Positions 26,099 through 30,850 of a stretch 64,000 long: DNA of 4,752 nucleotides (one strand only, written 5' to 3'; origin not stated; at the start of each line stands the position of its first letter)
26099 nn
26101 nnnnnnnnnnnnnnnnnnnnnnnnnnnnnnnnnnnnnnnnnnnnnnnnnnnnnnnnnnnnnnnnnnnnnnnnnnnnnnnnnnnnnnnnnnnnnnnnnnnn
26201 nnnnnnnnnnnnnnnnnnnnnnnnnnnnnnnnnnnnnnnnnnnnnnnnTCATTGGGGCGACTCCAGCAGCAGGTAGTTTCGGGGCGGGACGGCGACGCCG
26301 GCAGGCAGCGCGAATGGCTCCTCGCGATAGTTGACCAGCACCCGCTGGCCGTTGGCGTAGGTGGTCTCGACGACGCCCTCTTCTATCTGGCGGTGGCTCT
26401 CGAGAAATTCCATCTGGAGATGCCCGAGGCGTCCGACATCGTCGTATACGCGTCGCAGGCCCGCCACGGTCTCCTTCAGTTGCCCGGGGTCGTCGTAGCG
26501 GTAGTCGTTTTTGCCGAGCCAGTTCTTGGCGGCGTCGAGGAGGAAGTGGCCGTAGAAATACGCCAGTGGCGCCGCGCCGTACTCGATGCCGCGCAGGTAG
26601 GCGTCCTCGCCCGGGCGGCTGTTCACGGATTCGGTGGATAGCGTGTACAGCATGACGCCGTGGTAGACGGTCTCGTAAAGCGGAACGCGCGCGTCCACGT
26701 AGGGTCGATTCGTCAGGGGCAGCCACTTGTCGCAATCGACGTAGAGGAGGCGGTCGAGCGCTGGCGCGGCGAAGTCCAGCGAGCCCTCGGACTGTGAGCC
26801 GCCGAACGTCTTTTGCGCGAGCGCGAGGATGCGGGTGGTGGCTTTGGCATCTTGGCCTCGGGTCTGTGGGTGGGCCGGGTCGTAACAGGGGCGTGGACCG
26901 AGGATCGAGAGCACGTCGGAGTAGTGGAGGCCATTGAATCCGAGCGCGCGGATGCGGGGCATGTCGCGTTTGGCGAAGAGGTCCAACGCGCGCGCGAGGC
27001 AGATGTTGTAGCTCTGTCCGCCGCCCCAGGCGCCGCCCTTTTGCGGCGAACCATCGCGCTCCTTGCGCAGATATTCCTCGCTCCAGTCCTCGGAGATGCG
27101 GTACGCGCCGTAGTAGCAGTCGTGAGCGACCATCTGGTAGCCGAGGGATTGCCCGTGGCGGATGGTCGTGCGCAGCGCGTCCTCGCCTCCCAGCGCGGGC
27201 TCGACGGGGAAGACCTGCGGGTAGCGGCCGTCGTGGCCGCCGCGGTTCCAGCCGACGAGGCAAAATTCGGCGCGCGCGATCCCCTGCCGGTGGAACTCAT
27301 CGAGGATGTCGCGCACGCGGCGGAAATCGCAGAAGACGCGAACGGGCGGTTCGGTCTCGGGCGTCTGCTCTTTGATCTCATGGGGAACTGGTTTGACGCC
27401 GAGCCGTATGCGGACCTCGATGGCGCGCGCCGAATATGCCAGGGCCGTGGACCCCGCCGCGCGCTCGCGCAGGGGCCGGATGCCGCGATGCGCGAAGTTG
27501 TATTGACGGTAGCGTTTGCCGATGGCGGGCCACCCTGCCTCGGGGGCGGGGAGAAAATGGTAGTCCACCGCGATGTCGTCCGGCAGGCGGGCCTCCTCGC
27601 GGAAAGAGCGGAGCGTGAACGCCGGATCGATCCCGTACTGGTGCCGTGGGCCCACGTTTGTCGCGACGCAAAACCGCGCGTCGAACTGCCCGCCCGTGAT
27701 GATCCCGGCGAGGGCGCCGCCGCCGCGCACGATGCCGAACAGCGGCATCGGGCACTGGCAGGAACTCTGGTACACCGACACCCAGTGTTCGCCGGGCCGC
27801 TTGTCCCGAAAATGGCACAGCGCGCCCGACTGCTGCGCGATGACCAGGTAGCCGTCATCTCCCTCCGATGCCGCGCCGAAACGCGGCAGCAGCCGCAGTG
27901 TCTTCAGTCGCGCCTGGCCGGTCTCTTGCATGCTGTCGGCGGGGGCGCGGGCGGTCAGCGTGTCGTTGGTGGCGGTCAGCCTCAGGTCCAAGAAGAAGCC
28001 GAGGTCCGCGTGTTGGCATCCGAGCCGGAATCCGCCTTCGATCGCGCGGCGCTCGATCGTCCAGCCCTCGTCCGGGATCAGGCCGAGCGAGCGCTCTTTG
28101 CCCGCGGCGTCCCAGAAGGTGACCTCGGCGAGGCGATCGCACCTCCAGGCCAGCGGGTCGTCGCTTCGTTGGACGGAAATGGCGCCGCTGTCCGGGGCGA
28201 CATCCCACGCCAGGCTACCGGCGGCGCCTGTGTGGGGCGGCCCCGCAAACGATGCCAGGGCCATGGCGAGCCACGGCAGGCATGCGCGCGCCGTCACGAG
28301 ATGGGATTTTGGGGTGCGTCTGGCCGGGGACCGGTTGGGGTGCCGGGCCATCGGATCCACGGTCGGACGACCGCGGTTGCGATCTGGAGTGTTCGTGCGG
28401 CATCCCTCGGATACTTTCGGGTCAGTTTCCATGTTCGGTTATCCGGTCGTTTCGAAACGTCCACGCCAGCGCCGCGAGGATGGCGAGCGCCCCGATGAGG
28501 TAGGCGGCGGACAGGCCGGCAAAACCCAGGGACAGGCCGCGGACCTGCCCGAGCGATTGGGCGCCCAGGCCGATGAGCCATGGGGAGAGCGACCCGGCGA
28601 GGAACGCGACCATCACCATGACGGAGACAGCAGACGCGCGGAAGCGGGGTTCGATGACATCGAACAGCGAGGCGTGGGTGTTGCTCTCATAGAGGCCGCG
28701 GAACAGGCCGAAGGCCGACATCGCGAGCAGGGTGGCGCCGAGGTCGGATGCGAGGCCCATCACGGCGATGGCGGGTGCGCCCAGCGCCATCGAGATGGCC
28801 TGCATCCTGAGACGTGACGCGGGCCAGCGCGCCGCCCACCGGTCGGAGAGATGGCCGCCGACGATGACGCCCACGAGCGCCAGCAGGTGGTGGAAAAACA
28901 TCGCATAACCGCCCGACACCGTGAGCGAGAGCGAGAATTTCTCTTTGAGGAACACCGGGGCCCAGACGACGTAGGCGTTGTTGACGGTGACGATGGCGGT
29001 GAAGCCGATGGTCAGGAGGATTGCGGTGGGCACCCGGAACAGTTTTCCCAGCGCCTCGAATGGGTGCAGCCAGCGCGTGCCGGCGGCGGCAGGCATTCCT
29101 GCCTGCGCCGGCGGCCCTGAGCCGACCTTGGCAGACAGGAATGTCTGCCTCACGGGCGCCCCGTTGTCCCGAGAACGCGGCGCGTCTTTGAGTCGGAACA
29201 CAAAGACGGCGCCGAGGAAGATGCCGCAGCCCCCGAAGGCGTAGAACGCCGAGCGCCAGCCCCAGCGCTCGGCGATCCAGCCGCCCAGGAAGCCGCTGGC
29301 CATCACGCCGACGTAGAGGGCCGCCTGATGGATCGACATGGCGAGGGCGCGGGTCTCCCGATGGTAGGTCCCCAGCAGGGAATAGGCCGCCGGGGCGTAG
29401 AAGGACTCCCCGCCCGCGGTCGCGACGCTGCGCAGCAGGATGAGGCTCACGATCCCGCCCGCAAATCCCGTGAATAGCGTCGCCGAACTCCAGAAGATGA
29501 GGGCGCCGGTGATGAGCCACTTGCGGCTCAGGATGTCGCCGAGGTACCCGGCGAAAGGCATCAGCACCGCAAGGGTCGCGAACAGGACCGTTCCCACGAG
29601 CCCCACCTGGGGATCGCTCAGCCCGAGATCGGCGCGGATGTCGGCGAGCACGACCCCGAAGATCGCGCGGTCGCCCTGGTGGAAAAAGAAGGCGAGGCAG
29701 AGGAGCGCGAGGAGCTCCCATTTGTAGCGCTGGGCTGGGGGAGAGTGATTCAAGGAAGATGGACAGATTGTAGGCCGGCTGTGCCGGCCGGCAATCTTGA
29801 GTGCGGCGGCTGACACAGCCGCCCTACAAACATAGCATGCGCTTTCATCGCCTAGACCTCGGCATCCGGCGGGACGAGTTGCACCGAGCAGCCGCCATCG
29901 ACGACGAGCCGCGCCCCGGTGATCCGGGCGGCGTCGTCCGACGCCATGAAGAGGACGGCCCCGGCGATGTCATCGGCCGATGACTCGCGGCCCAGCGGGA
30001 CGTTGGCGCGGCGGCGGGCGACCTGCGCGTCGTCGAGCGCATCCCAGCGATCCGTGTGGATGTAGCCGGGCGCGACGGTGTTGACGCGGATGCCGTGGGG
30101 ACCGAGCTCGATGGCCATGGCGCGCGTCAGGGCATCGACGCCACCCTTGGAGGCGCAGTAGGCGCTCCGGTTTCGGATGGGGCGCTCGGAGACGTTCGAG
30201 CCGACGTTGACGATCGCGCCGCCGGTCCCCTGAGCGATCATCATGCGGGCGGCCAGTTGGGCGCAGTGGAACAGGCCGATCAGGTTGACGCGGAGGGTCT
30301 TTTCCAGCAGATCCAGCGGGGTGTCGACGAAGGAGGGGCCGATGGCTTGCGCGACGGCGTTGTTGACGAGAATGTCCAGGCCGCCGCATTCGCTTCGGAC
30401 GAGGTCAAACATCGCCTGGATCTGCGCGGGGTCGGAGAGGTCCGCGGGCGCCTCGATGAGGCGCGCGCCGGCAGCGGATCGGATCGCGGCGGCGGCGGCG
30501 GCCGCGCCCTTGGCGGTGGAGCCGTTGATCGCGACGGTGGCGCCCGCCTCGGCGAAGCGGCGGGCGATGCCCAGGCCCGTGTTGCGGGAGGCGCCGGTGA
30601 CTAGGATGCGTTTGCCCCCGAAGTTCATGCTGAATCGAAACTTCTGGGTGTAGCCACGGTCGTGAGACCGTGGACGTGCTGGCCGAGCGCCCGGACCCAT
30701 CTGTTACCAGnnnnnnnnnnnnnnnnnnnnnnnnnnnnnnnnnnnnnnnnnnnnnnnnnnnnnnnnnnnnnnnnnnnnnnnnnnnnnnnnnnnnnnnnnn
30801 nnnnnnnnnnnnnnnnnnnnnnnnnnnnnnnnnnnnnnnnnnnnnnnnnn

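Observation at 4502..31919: A 27-kb, 15-gene co-directional glycan-degradation operon lacking SusC/SusD, with MFS uptake and an aldonate/uronate funnel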

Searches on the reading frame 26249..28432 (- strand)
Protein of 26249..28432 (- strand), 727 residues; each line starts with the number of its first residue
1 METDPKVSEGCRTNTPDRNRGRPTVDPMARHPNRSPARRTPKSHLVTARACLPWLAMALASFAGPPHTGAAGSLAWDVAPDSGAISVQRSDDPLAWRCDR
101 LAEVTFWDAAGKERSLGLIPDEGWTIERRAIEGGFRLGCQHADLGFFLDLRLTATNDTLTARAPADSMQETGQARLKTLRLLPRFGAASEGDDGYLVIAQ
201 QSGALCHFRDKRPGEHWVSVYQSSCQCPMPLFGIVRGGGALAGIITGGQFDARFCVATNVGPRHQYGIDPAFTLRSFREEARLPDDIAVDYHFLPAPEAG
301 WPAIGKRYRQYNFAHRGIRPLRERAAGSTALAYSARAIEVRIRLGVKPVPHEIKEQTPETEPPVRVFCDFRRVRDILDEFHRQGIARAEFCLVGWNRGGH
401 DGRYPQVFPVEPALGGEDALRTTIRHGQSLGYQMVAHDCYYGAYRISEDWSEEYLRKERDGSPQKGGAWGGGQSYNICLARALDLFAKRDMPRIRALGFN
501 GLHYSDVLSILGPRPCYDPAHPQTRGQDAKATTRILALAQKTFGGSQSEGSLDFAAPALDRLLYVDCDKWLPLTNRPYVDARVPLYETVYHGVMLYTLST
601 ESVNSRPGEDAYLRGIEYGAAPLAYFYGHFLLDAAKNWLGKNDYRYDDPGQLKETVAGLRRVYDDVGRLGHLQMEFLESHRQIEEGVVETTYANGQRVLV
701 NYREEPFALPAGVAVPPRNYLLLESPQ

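Call 5: search_protein_families(library=pfam, proteins=[window:26249-28432:-], max_evalue=0.01)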
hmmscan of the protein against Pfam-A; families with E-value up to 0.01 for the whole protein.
window:26249-28432:- (727 aa): 1 family
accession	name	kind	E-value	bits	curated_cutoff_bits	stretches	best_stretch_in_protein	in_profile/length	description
PF18952.6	DUF5696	-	3.3e-55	188.2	25.6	1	134-720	10-612/612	Family of unknown function (DUF5696)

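Call 7: search_protein_families(library=ncbifam, proteins=[window:26249-28432:-], max_evalue=0.01)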
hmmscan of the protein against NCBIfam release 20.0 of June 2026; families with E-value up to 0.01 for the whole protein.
window:26249-28432:- (727 aa): 0 families

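Call 16: search_solved_structures(query=window:26249-28351:-, max_evalue=1)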
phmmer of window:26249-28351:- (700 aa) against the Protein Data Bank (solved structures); distinct sequences matched with E-value up to 1: 11.
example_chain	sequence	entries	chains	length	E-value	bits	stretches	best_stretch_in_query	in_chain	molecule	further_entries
5wzn_A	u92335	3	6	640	4e-14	55.2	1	271-596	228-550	Alpha-N-acetylgalactosaminidase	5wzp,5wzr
5wzq_A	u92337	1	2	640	1.4e-13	53.4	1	271-596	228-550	Alpha-N-acetylgalactosaminidase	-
5a58_A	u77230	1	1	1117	0.046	15.3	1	353-451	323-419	ENDO-ALPHA-GALACTOSAMINIDASE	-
5a55_A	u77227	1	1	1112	0.05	15.2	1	353-452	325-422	ENDO-ALPHA-N-ACETYLGALACTOSAMINIDASE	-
5a59_A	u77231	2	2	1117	0.05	15.2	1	353-452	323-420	ENDO-ALPHA-N-ACETYLGALACTOSAMINIDASE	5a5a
5a56_A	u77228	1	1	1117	0.05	15.2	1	353-452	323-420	ENDO-ALPHA-N-ACETYLGALACTOSAMINIDASE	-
5a57_A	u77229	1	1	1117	0.05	15.2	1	353-452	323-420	ENDO-ALPHA-N-ACETYLGALACTOSAMINIDASE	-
3ecq_A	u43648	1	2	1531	0.074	14.6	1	353-452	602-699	Endo-alpha-N-acetylgalactosaminidase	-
5opq_A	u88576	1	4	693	0.098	14.2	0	368-442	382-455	3,6-anhydro-D-galactosidase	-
8rzg_A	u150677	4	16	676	0.59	11.7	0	368-442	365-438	Conserved hypothetical periplasmic protein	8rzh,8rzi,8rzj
8rzk_A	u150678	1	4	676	0.59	11.7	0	368-442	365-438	Conserved hypothetical periplasmic protein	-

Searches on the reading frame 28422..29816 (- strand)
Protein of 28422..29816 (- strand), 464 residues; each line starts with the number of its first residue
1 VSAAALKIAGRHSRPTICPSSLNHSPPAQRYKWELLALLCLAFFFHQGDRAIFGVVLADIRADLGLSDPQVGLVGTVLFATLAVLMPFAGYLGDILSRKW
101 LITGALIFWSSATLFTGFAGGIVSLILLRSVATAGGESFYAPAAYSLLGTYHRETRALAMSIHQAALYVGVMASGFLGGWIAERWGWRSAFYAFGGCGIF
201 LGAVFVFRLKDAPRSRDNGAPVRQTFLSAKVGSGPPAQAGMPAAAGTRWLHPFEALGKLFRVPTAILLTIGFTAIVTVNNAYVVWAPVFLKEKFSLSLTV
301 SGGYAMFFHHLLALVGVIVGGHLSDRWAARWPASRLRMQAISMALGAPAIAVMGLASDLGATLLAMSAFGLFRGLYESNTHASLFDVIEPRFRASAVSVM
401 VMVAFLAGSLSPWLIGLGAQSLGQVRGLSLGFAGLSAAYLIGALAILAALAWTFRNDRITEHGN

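Call 5: search_protein_families(library=pfam, proteins=[window:28422-29816:-], max_evalue=0.01)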
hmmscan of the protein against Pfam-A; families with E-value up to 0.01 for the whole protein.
window:28422-29816:- (464 aa): 1 family
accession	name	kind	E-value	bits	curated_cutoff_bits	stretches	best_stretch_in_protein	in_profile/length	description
PF07690.21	MFS_1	-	7.4e-48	163.7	33.4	2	39-412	1-347/347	Major Facilitator Superfamily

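Call 7: search_protein_families(library=ncbifam, proteins=[window:28422-29816:-], max_evalue=0.01)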
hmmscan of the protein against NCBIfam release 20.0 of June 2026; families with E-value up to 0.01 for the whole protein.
window:28422-29816:- (464 aa): 28 families (the best 25 are shown)
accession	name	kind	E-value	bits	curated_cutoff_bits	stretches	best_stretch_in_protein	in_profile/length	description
TIGR00893.1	2A0114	subfamily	1.9e-31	109.4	395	1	42-448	2-397/399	D-galactonate transporter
TIGR00881.1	2A0104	subfamily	1.2e-22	80.5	407.75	1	45-358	6-309/379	phosphoglycerate transporter protein PgtP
TIGR00895.1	2A0115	subfamily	6.7e-22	78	418.55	1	25-416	8-395/398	aromatic acid/H+ symport family MFS transporter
TIGR00711.1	efflux_EmrB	subfamily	3.3e-15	55.8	230.2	1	37-210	5-178/485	DHA2 family efflux MFS transporter permease subunit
NF007782.0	PRK10473.1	subfamily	2.1e-13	50.1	417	1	52-319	21-255/394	MdtL family multidrug efflux MFS transporter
TIGR00894.1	2A0114euk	subfamily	1.3e-11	43.7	626.45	1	73-417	81-418/465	Na(+)-dependent inorganic phosphate cotransporter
NF008963.0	PRK12307.1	equivalog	6.1e-11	42.1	637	1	41-216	25-196/426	MFS transporter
NF008661.1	PRK11663.1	subfamily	5.2e-10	38.9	564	1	38-356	34-342/439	MFS transporter family glucose-6-phosphate receptor UhpC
TIGR00880.1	2_A_01_02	superfamily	1e-09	38.6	131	1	84-210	13-139/141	multidrug resistance protein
TIGR02332.1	HpaX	equivalog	2.7e-09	36.7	615.4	1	35-423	9-397/412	4-hydroxyphenylacetate permease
NF052222.1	UridTportUriT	equivalog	2.9e-09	36.4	600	1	35-200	11-176/463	uridine transporter UriT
NF007799.0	PRK10504.1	subfamily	1.8e-08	33.7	426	1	30-205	7-180/471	multidrug transporter subunit MdtD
NF040856.1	FexB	exception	8.7e-08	31.4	950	1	39-195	19-175/469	chloramphenicol/florfenicol efflux MFS transporter FexB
NF000391.1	EmrB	exception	1.5e-07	30.4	925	1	38-209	15-186/501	multidrug efflux MFS transporter permease subunit EmrB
NF049980.1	SfMCT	equivalog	1.8e-07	30.1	320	1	47-216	15-184/378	L-lactate MFS transporter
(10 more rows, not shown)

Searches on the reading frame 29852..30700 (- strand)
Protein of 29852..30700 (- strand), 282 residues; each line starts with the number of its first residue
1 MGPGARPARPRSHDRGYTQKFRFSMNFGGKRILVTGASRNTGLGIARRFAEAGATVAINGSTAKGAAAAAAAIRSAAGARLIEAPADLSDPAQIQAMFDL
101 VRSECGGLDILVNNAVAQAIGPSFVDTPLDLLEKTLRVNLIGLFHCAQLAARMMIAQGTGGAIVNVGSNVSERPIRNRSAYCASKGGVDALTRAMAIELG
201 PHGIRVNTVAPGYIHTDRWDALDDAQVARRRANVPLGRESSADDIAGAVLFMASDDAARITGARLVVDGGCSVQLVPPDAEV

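Call 5: search_protein_families(library=pfam, proteins=[window:29852-30700:-], max_evalue=0.01)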
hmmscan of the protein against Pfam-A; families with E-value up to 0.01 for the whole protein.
window:29852-30700:- (282 aa): 5 families
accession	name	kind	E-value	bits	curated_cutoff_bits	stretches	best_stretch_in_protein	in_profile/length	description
PF13561.12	adh_short_C2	-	4.5e-60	203.6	27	1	36-271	1-235/236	Enoyl-(Acyl carrier protein) reductase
PF00106.31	adh_short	-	2e-49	168.2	26.6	1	30-224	1-192/195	short chain dehydrogenase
PF23441.1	SDR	-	7.6e-11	42.3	27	1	34-271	12-255/258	SDR-like rossmann domain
PF01370.27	Epimerase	-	0.00099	19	20.9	1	32-196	1-157/240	NAD dependent epimerase/dehydratase family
PF08659.16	KR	-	0.0014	19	22.6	1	32-193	3-161/180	KR domain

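Call 7: search_protein_families(library=ncbifam, proteins=[window:29852-30700:-], max_evalue=0.01)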
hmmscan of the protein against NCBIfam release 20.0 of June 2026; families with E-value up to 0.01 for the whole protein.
window:29852-30700:- (282 aa): 233 families (the best 25 are shown)
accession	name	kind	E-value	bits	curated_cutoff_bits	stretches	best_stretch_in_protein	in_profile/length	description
NF005559.1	PRK07231.1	subfamily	4.5e-62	209.8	215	1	28-272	3-248/249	glucose 1-dehydrogenase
NF005067.0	PRK06484.1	equivalog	3.5e-55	187.5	713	1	30-274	274-514/524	short chain dehydrogenase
NF009466.0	PRK12826.1-2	subfamily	1.5e-54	185.1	222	1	30-272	4-245/248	3-oxoacyl-ACP reductase FabG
NF053807.1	RhamDHLra1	equivalog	2e-54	185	400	1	29-275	4-251/252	L-rhamnose 1-dehydrogenase Lra1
NF004791.0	PRK06138.1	equivalog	1e-53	182.2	312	1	26-273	2-251/252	SDR family oxidoreductase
NF052558.1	MBtsdlDhBudC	equivalog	1.4e-53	182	270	1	27-273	1-243/250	meso-2,3-butanediol dehydrogenase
TIGR01830.1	3oxo_ACP_reduc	equivalog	7.7e-53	179.6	297.75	1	33-271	2-238/239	3-oxoacyl-[acyl-carrier-protein] reductase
NF009384.0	PRK12743.1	equivalog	1.4e-52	178.5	264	1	30-272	7-248/258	SDR family oxidoreductase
NF006070.0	PRK08213.1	subfamily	3.6e-51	174.2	279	1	25-273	8-258/259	gluconate 5-dehydrogenase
NF009468.0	PRK12826.1-4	equivalog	4.3e-51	174.1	318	1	26-271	4-247/256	SDR family oxidoreductase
NF005893.0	PRK07856.1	equivalog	8.1e-51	172.7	255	1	24-271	4-241/255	SDR family oxidoreductase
NF004522.0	PRK05867.1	equivalog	8.7e-51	173.1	447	1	27-272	9-253/255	SDR family oxidoreductase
NF004778.0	PRK06124.1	equivalog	1.3e-50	172.2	303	1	26-275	8-256/256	SDR family oxidoreductase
NF005309.0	PRK06841.1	subfamily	2.9e-50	171.2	286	1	20-274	6-255/255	GolD/DthD family dehydrogenase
NF005446.0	PRK07035.1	equivalog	1.5e-48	165.3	373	1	25-271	7-253/255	SDR family oxidoreductase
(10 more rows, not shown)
